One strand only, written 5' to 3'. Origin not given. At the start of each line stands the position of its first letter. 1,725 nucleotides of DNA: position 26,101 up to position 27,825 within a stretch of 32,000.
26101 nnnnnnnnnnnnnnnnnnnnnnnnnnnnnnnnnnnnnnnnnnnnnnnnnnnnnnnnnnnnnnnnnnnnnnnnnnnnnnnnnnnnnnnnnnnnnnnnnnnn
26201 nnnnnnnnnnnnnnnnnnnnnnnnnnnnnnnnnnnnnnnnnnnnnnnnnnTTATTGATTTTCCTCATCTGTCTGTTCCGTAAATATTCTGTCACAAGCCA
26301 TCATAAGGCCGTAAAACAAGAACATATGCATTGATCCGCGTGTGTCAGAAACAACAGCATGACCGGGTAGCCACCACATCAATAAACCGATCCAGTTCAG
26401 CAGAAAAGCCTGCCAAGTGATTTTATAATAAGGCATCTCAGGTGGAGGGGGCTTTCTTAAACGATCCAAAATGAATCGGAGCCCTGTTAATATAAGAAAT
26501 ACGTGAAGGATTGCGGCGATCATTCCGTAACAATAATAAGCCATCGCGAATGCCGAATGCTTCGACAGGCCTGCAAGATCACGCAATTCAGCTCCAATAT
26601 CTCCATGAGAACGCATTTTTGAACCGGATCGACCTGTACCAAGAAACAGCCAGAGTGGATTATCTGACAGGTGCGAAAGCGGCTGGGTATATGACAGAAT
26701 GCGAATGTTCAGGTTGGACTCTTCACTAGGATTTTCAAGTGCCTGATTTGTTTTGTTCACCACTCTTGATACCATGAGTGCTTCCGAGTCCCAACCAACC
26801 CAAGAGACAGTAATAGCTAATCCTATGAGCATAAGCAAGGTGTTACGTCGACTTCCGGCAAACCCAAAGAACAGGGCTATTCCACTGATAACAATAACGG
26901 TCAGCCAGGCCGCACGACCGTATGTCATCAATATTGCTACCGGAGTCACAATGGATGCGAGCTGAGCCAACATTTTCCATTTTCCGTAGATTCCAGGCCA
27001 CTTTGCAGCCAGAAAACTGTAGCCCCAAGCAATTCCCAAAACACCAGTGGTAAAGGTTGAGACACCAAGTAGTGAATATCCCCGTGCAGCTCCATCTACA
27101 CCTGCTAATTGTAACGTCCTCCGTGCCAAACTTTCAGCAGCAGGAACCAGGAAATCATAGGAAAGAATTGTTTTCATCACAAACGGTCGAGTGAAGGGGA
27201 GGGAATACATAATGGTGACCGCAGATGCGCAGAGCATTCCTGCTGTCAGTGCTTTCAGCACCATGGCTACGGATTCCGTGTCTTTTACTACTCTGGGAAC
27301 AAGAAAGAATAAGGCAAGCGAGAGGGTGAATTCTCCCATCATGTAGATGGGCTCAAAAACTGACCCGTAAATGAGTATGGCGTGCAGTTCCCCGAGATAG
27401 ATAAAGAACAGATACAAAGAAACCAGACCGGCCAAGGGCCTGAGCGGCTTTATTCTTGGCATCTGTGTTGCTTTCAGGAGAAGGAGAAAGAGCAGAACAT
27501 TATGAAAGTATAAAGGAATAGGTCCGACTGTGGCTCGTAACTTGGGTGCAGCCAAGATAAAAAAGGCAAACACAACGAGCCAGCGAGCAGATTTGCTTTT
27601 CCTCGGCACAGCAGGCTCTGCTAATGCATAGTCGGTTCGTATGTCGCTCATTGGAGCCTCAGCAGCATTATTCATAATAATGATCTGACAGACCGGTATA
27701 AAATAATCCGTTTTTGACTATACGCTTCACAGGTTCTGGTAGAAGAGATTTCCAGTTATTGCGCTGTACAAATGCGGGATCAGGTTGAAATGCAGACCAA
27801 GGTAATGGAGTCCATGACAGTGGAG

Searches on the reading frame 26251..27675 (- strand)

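Call 8: search_protein_families(library=pfam, proteins=[window:26251-27675:-])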
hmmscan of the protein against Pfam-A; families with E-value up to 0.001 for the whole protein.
window:26251-27675:- (474 aa): 1 family
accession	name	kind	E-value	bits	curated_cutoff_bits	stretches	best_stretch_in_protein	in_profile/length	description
PF04932.20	Wzy_C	-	2.7e-06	27.7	31.7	1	240-390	2-147/149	O-Antigen ligase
